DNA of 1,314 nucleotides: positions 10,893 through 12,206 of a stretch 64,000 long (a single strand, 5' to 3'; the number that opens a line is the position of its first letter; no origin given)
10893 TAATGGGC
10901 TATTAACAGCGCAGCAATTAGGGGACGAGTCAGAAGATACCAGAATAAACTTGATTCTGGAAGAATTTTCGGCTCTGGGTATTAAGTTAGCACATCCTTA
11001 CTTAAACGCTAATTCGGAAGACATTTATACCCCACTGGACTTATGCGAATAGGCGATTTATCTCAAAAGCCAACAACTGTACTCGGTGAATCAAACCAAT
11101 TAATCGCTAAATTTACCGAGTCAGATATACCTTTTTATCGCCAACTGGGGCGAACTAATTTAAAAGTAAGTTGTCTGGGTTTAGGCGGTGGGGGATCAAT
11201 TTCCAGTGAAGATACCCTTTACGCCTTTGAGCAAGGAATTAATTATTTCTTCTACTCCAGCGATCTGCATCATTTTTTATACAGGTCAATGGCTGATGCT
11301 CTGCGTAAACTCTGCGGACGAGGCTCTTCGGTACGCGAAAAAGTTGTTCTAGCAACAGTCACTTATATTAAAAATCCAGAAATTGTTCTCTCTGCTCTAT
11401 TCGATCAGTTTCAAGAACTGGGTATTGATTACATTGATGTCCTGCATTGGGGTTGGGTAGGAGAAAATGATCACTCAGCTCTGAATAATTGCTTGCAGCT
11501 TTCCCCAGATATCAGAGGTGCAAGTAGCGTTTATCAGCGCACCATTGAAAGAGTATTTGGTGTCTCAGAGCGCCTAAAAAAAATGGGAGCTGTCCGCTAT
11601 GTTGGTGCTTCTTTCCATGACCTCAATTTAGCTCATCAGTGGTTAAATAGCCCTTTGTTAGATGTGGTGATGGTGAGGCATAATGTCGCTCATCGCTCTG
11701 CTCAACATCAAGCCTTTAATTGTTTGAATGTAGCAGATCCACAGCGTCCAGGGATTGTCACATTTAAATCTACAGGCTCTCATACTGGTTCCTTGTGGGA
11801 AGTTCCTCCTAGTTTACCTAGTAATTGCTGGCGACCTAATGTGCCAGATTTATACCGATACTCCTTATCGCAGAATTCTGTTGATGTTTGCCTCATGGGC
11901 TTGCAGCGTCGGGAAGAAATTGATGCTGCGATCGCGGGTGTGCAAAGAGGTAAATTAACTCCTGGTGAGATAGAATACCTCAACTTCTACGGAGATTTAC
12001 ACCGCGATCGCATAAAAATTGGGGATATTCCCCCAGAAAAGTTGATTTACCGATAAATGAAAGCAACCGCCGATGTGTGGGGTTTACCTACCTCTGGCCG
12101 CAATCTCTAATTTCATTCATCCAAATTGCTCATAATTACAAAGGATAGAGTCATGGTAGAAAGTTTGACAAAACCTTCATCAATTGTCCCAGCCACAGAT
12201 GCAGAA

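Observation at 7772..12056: Kinase + HopA1-like + reductase module acting on Cys-free two-peptide GG precursors (class-V-lanthipeptide-type dehydration without any possible lanthionine)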

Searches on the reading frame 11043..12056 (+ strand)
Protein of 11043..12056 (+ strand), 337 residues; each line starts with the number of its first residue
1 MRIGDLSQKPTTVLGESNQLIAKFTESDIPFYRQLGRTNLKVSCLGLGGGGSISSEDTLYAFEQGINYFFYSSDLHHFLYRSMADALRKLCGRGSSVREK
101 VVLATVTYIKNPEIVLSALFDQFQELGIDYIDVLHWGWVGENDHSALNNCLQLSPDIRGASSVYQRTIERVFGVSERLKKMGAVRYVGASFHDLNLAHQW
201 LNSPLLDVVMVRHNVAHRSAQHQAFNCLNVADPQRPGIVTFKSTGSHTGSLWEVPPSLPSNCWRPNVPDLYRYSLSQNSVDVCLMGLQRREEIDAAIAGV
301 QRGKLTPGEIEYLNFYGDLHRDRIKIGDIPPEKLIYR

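Call 4: search_protein_families(library=pfam, proteins=[window:11043-12056:+], max_evalue=0.1)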
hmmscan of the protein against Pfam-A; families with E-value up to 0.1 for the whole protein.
window:11043-12056:+ (337 aa): 1 family
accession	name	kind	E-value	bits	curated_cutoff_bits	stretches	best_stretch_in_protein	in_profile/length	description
PF00248.27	Aldo_ket_red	-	4.3e-06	26.4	24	1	98-212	62-161/291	Aldo/keto reductase family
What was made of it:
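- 11043..12056 (+): AKR-fold protein with a remodelled active site, translationally coupled to the lyase gene. PF00248 4.3e-6 (call 4).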

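Call 6: search_protein_families(library=ncbifam, proteins=[window:11043-12056:+], max_evalue=0.01)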
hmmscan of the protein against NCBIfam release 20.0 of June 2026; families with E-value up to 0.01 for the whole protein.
window:11043-12056:+ (337 aa): 1 family
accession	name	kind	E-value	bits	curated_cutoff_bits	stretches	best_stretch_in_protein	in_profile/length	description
NF049922.1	MethglyxlRedYdjG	equivalog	0.0098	14.9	550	0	164-227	143-206/326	NADH-dependent methylglyoxal reductase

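Call 24: search_solved_structures(query=window:11043-12056:+, max_evalue=1, show_alignments=3)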
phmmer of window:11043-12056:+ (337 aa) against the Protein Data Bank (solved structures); distinct sequences matched with E-value up to 1: 29.
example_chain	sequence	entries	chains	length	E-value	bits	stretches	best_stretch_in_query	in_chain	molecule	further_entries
3h7r_A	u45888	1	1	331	0.0013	21.1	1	37-159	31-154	Aldo-keto reductase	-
7ej1_A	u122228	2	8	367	0.0068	18.8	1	28-70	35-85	Voltage-gated potassium channel subunit beta-2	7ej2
3lut_A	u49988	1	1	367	0.0073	18.7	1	28-70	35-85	Voltage-gated potassium channel subunit beta-2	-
1zsx_A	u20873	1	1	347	0.0079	18.6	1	28-70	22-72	Voltage-gated potassium channel beta-2 subunit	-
7wf3_C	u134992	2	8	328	0.01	18.2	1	29-70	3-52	Voltage-gated potassium channel subunit beta-2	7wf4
7smi_A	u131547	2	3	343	0.01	18.2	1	33-135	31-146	L-galactose dehydrogenase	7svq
6ebk_A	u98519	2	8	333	0.014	17.8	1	29-70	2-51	Voltage-gated potassium channel subunit beta-2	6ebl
3eb3_A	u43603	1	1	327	0.015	17.7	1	30-70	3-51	Voltage-gated potassium channel subunit beta-2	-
3eau_A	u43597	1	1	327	0.016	17.6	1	30-70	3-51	Voltage-gated potassium channel subunit beta-2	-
3eb4_A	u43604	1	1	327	0.016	17.6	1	30-70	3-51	Voltage-gated potassium channel subunit beta-2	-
2a79_A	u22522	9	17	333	0.016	17.5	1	30-70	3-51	Voltage-gated potassium channel beta-2 subunit | Voltage-gated potassium channel subunit beta-2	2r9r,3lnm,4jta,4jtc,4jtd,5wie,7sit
1qrq_A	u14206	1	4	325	0.018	17.4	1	30-70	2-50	PROTEIN (KV BETA2 PROTEIN)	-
6ci1_A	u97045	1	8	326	0.018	17.4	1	30-70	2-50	Voltage-gated potassium channel subunit beta-2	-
1exb_A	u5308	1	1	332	0.019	17.3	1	30-70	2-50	KV BETA2 PROTEIN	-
7s5f_B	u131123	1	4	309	0.049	15.9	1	59-202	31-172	Manose-6-phosphate reductase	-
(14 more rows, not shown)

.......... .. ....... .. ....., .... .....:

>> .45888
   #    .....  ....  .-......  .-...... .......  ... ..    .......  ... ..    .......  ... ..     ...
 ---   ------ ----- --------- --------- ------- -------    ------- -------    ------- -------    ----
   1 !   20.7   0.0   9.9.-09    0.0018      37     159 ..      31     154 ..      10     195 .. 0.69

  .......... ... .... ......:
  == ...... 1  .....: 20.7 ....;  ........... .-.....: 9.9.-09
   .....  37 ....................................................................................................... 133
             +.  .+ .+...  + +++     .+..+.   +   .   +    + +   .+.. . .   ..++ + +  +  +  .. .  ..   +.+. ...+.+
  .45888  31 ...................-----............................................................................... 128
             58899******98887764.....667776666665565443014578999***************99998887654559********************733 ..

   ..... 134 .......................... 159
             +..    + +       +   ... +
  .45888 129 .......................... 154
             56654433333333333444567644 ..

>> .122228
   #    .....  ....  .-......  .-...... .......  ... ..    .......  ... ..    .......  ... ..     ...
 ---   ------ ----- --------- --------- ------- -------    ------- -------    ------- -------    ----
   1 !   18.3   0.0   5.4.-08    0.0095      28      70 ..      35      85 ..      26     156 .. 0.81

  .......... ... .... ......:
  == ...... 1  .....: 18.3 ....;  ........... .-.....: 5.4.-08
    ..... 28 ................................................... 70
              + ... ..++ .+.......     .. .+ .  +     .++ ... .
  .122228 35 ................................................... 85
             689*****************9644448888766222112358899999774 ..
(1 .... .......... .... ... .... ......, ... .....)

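Call 26: find_homologous_proteins(query=window:11043-12056:+)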
Query window:11043-12056:+ (337 aa): 575 proteins with E <= 0.001 among 3490 candidates; the best 120 are listed.
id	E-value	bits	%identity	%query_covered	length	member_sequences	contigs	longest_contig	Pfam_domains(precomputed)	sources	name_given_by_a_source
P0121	3.7e-204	695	89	100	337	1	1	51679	PF00248.28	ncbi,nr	ncbi:aldo/keto reductase [Calothrix membranacea FACHB-236]|nr:aldo/keto reductase [Calothrix membran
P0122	4.1e-200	682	87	100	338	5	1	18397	PF00248.28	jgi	jgi:predicted aldo/keto reductase-like oxidoreductase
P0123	1.9e-174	598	75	100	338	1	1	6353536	PF00248.28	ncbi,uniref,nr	ncbi:aldo/keto reductase [Chroococcidiopsis sp. CCNUC1]|uniref:aldo/keto reductase n=1 Tax=Chroococc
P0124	3.8e-174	597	75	100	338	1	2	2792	PF00248.28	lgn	-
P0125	7.4e-173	592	75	100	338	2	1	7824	PF00248.28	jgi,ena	-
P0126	2.3e-172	591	76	99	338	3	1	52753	PF00248.28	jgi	jgi:predicted aldo/keto reductase-like oxidoreductase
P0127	2.7e-172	591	74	100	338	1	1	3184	PF00248.28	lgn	-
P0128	7.7e-172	589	75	100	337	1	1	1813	PF00248.28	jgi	jgi:aryl-alcohol dehydrogenase-like predicted oxidoreductase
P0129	1.0e-171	589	74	100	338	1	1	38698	PF00248.28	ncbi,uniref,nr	ncbi:aldo/keto reductase [Rivularia sp. UHCC 0363]|uniref:aldo/keto reductase n=1 Tax=Rivularia sp. 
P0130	1.1e-171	589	74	100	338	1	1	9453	PF00248.28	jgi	jgi:predicted aldo/keto reductase-like oxidoreductase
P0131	3.1e-171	587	74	100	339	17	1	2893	PF00248.28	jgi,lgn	jgi:aryl-alcohol dehydrogenase-like predicted oxidoreductase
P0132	4.0e-171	587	74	100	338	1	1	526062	PF00248.28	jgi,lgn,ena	jgi:predicted aldo/keto reductase-like oxidoreductase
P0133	5.7e-171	586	76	100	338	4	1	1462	PF00248.28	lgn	-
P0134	1.1e-170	585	73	100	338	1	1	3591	PF00248.28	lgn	-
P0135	1.1e-170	585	75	100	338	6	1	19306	PF00248.28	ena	-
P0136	1.9e-170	584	74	100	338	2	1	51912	PF00248.28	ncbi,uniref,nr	ncbi:aldo/keto reductase [Trichocoleus sp. FACHB-90]|uniref:aldo/keto reductase n=1 Tax=Cyanophyceae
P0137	2.1e-170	584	74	100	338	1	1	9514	PF00248.28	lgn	-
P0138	4.4e-170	583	73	100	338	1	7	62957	PF00248.28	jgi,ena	jgi:aryl-alcohol dehydrogenase-like predicted oxidoreductase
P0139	4.6e-170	583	74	100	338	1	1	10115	PF00248.28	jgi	jgi:aryl-alcohol dehydrogenase-like predicted oxidoreductase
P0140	4.7e-170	583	74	100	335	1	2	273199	PF00248.28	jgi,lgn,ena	jgi:aryl-alcohol dehydrogenase-like predicted oxidoreductase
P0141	6.4e-170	583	74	100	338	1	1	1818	PF00248.28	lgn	-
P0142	8.0e-170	582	74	100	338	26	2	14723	PF00248.28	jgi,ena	-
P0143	8.9e-170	582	73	100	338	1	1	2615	PF00248.28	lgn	-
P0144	1.2e-169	582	74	100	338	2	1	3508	PF00248.28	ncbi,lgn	ncbi:MAG: aldo/keto reductase [Brasilonema sp.]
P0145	1.5e-169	582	74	100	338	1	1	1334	PF00248.28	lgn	-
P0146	1.5e-169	582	74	100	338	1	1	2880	PF00248.28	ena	-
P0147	1.8e-169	581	74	100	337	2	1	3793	PF00248.28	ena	-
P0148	2.4e-169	581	74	100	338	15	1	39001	PF00248.28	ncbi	-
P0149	2.9e-169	581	73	100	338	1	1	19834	PF00248.28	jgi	jgi:predicted aldo/keto reductase-like oxidoreductase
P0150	3.1e-169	581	73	100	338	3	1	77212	PF00248.28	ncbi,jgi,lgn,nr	ncbi:MAG: aldo/keto reductase [Scytonema hyalinum WJT4-NPBG1]|jgi:predicted aldo/keto reductase-like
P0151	4.0e-169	580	74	100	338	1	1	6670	PF00248.28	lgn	-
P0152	4.2e-169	580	74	100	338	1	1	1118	PF00248.28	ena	-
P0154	5.8e-169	580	73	100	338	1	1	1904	PF00248.28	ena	-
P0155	6.1e-169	580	73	100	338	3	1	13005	PF00248.28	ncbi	-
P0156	1.2e-168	579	75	100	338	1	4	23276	PF00248.28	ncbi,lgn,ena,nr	ncbi:MAG TPA: aldo/keto reductase [Cyanobacteria bacterium UBA8803]|nr:aldo/keto reductase [Cyanobac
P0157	1.3e-168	578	73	100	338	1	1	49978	PF00248.28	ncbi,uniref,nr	ncbi:MAG: hypothetical protein N4J56_008054 [Chroococcidiopsis sp. SAG 2025]|uniref:aldo/keto reduct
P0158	1.5e-168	578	73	100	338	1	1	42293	PF00248.28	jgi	jgi:predicted aldo/keto reductase-like oxidoreductase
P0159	1.7e-168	578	73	100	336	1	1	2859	PF00248.28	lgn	-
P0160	1.7e-168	578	73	100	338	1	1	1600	PF00248.28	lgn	-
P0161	2.0e-168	578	73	100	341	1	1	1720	PF00248.28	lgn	-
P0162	2.4e-168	578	73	100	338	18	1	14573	PF00248.28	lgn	-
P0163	2.5e-168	578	73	100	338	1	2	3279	PF00248.28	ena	-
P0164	2.6e-168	577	72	100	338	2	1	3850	PF00248.28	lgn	-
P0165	2.7e-168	577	74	100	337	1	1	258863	PF00248.28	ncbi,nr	ncbi:MAG: aldo/keto reductase [Nostoc sp. S4]|nr:aldo/keto reductase [Nostoc sp. S4]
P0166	2.9e-168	577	74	100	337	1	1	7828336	PF00248.28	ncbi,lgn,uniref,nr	ncbi:aldo/keto reductase [Nostoc sp. C052]|uniref:aldo/keto reductase n=1 Tax=Nostoc sp. C052 TaxID=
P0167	3.0e-168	577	73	100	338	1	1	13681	PF00248.28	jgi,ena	-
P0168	3.6e-168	577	74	100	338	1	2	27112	PF00248.28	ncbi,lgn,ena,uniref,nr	ncbi:MAG: aldo/keto reductase [Nostoc sp. NMS1]|uniref:aldo/keto reductase n=1 Tax=unclassified Nost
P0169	4.4e-168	577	73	100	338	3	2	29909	PF00248.28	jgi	jgi:predicted aldo/keto reductase-like oxidoreductase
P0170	5.3e-168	576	77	95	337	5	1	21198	PF00248.28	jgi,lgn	-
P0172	7.1e-168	576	74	100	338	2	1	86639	PF00248.28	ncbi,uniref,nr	ncbi:aldo/keto reductase [Dolichospermum sp. UHCC 0259]|uniref:aldo/keto reductase n=1 Tax=Dolichosp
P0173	1.0e-167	576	73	100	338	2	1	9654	PF00248.28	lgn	-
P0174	1.2e-167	575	73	100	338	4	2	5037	PF00248.28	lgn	-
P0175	1.3e-167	575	72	100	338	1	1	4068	PF00248.28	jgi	jgi:predicted aldo/keto reductase-like oxidoreductase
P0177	1.4e-167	575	71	100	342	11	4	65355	PF00248.28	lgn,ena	-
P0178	1.4e-167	575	74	100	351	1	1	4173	PF00248.28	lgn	-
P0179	1.5e-167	575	73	100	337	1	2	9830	PF00248.28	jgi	jgi:predicted aldo/keto reductase-like oxidoreductase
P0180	1.7e-167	575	75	100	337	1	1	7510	PF00248.28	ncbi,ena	-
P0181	1.8e-167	575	73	100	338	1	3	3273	PF00248.28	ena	-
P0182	2.0e-167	575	73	100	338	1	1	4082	PF00248.28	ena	-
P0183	2.2e-167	574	74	99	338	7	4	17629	PF00248.28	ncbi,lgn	-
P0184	2.8e-167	574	74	100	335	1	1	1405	PF00248.28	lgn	-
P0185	2.9e-167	574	74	100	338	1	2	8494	PF00248.28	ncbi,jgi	jgi:predicted aldo/keto reductase-like oxidoreductase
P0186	3.2e-167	574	72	100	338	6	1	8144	PF00248.28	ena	-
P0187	3.7e-167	574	72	100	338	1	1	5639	PF00248.28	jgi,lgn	jgi:aryl-alcohol dehydrogenase-like predicted oxidoreductase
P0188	4.3e-167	573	73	100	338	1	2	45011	PF00248.28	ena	-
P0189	5.6e-167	573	72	100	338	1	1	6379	PF00248.28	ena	-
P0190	5.9e-167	573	73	100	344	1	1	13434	PF00248.28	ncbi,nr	ncbi:MAG: aldo/keto reductase [Nostocaceae cyanobacterium]|nr:aldo/keto reductase [Nostocaceae cyano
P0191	6.2e-167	573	72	100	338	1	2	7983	PF00248.28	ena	-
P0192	6.9e-167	573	73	100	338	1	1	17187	PF00248.28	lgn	-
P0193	7.6e-167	573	73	100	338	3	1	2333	PF00248.28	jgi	jgi:predicted aldo/keto reductase-like oxidoreductase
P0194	8.1e-167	573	74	100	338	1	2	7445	PF00248.28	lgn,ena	-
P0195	1.4e-166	572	73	100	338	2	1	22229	PF00248.28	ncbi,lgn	-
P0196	1.4e-166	572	73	100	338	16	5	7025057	PF00248.28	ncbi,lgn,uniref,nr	ncbi:aldo/keto reductase [Nostoc sp. FACHB-892]|uniref:aldo/keto reductase n=1 Tax=Nostoc sp. FACHB-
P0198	2.0e-166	571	72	100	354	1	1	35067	PF00248.28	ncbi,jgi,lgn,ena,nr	ncbi:MAG: aldo/keto reductase [Desmonostoc vinosum HA7617-LM4]|jgi:aryl-alcohol dehydrogenase-like p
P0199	2.0e-166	571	72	100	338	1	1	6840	PF00248.28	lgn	-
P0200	2.2e-166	571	72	100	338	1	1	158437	PF00248.28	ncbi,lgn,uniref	ncbi:MAG: aldo/keto reductase [Coleofasciculus sp. G1-WW12-02]|uniref:aldo/keto reductase n=1 Tax=Co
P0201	2.4e-166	571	72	100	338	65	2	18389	PF00248.28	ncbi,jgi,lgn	jgi:predicted aldo/keto reductase-like oxidoreductase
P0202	2.4e-166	571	73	100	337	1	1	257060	PF00248.28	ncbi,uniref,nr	ncbi:aldo/keto reductase [Nostoc sp. PA-18-2419]|uniref:aldo/keto reductase n=1 Tax=Nostoc sp. PA-18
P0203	2.6e-166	571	73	100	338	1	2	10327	PF00248.28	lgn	-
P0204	2.7e-166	571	72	100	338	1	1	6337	PF00248.28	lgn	-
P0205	3.2e-166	571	73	100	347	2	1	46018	PF00248.28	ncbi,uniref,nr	ncbi:aldo/keto reductase [Brasilonema octagenarum]|uniref:Aldo/keto reductase n=1 Tax=Brasilonema oc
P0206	3.6e-166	570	73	100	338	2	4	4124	PF00248.28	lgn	-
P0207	3.7e-166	570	71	100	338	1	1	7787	PF00248.28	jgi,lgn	jgi:aryl-alcohol dehydrogenase-like predicted oxidoreductase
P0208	4.1e-166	570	74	100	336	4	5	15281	PF00248.28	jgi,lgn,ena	jgi:predicted aldo/keto reductase-like oxidoreductase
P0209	4.7e-166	570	72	100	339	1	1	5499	PF00248.28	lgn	-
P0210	4.7e-166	570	74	100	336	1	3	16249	PF00248.28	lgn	-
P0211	6.5e-166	570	72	100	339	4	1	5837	PF00248.28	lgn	-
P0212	6.6e-166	570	73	100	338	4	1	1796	PF00248.28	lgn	-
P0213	6.7e-166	570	73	100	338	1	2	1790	PF00248.28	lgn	-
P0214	6.9e-166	570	74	100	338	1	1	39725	PF00248.28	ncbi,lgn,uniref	ncbi:hypothetical protein ACP6PL_09250 [Dapis sp. BLCC M126]|uniref:hypothetical protein n=1 Tax=Dap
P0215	7.7e-166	569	72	100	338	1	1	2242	PF00248.28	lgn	-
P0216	8.1e-166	569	72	100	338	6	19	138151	PF00248.28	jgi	jgi:predicted aldo/keto reductase-like oxidoreductase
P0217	8.1e-166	569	73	100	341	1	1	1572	PF00248.28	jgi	jgi:predicted aldo/keto reductase-like oxidoreductase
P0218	9.9e-166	569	73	99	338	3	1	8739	PF00248.28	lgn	-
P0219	1.1e-165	569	73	100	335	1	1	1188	PF00248.28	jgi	jgi:predicted aldo/keto reductase-like oxidoreductase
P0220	1.1e-165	569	73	100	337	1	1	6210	PF00248.28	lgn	-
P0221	1.3e-165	569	71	100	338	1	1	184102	PF00248.28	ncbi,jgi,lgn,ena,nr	ncbi:MAG: aldo/keto reductase [Cyanosarcina radialis HA8281-LM2]|jgi:predicted aldo/keto reductase-l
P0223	1.6e-165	568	72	100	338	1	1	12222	PF00248.28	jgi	jgi:predicted aldo/keto reductase-like oxidoreductase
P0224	1.6e-165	568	72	100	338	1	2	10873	PF00248.28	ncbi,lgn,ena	-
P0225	1.7e-165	568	72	100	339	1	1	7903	PF00248.28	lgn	-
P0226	1.7e-165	568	71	100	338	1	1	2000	PF00248.28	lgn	-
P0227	2.0e-165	568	72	100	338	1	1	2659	PF00248.28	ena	-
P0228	2.1e-165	568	72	100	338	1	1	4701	PF00248.28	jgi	jgi:predicted aldo/keto reductase-like oxidoreductase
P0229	2.7e-165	568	74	97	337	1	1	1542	PF00248.28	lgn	-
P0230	2.8e-165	568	75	97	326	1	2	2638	PF00248.28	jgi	jgi:predicted aldo/keto reductase-like oxidoreductase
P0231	2.8e-165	567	73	100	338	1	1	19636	PF00248.28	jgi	jgi:predicted aldo/keto reductase-like oxidoreductase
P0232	4.5e-165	567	74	100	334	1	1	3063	PF00248.28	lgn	-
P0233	5.1e-165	567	72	100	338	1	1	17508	PF00248.28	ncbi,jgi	jgi:predicted aldo/keto reductase-like oxidoreductase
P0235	6.8e-165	566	72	100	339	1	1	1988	PF00248.28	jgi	jgi:predicted aldo/keto reductase-like oxidoreductase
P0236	6.8e-165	566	72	100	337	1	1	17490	PF00248.28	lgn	-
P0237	9.1e-165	566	73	100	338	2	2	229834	PF00248.28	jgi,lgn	jgi:aryl-alcohol dehydrogenase-like predicted oxidoreductase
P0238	1.1e-164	566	73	100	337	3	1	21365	PF00248.28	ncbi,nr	ncbi:MAG: aldo/keto reductase [Cyanobacteriota bacterium]|nr:aldo/keto reductase [Cyanobacteriota ba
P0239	1.3e-164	565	73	100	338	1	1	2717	PF00248.28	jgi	jgi:predicted aldo/keto reductase-like oxidoreductase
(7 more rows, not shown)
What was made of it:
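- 11043..12056 (+): 71-89% identical across cyanobacteria (call 26).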

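Call 39: predict_structure(alignment_id=A2)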
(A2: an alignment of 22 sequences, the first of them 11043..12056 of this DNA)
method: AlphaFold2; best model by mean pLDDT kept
length: 337 residues; sequences in the alignment: 22
mean_pLDDT: 39.3   pTM: 0.31
mean pLDDT of the five models: 39.3, 37.9, 35.8, 34.6, 34.1
residues with pLDDT >= 90: 0; 70-90: 1; 50-70: 66; < 50: 270
segments of 3 or more residues with pLDDT < 50: 1-118, 125-189, 205-217, 238-305, 335-337
pLDDT, mean of each block of 10 residues (from residue 1): 28 29 27 23 26 32 35 35 39 37 41 46 48 42 34 29 35 34 43 56 52 48 59 51 30 35 32 29 33 41 48 54 62 47
secondary structure, 60 per line:
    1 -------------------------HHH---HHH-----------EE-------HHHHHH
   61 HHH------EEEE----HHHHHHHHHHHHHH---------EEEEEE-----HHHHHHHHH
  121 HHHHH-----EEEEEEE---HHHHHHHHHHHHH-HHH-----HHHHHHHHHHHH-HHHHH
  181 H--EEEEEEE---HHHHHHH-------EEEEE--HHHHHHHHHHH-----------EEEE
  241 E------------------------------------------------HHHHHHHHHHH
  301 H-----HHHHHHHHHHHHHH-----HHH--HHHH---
elements in order: H55-63 E70-73 H78-91 E101-106 H112-125 E131-137 H141-153 H163-174 H176-181 E184-190 H194-200 E208-212 H215-225 E237-241 H290-301 H307-320 H331-334
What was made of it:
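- Tried and rejected: The first AlphaFold run on the AKR-like protein, with 22 close homologues, gave pLDDT 39 and was discarded (call 39).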

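Call 40: search_solved_structures(query=A2, max_evalue=0.001, show_alignments=3)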
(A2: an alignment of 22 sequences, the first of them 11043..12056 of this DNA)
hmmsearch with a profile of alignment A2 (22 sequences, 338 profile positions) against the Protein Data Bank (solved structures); distinct sequences matched with E-value up to 0.001: 12.
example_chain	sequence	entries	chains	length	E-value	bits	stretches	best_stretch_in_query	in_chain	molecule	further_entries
7ej1_A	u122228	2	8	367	6.5e-05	25.6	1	24-69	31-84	Voltage-gated potassium channel subunit beta-2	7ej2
3lut_A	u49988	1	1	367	6.8e-05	25.5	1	24-69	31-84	Voltage-gated potassium channel subunit beta-2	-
1zsx_A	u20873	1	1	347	0.0001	25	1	22-69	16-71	Voltage-gated potassium channel beta-2 subunit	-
7wf3_C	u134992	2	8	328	0.00032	23.3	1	28-69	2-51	Voltage-gated potassium channel subunit beta-2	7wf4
3eb3_A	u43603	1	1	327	0.00053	22.6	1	29-70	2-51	Voltage-gated potassium channel subunit beta-2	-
3eau_A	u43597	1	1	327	0.00059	22.4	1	29-69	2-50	Voltage-gated potassium channel subunit beta-2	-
3eb4_A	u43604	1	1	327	0.00059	22.4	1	29-69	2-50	Voltage-gated potassium channel subunit beta-2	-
2a79_A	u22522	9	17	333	0.00061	22.4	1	29-69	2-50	Voltage-gated potassium channel beta-2 subunit | Voltage-gated potassium channel subunit beta-2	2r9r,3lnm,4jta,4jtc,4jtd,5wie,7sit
1qrq_A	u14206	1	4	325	0.00074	22.1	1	29-69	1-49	PROTEIN (KV BETA2 PROTEIN)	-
6ci1_A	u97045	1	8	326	0.00075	22.1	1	29-69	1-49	Voltage-gated potassium channel subunit beta-2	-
1exb_A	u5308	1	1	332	0.00077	22.1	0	29-69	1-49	KV BETA2 PROTEIN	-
6ebk_A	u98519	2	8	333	0.00093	21.8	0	30-69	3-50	Voltage-gated potassium channel subunit beta-2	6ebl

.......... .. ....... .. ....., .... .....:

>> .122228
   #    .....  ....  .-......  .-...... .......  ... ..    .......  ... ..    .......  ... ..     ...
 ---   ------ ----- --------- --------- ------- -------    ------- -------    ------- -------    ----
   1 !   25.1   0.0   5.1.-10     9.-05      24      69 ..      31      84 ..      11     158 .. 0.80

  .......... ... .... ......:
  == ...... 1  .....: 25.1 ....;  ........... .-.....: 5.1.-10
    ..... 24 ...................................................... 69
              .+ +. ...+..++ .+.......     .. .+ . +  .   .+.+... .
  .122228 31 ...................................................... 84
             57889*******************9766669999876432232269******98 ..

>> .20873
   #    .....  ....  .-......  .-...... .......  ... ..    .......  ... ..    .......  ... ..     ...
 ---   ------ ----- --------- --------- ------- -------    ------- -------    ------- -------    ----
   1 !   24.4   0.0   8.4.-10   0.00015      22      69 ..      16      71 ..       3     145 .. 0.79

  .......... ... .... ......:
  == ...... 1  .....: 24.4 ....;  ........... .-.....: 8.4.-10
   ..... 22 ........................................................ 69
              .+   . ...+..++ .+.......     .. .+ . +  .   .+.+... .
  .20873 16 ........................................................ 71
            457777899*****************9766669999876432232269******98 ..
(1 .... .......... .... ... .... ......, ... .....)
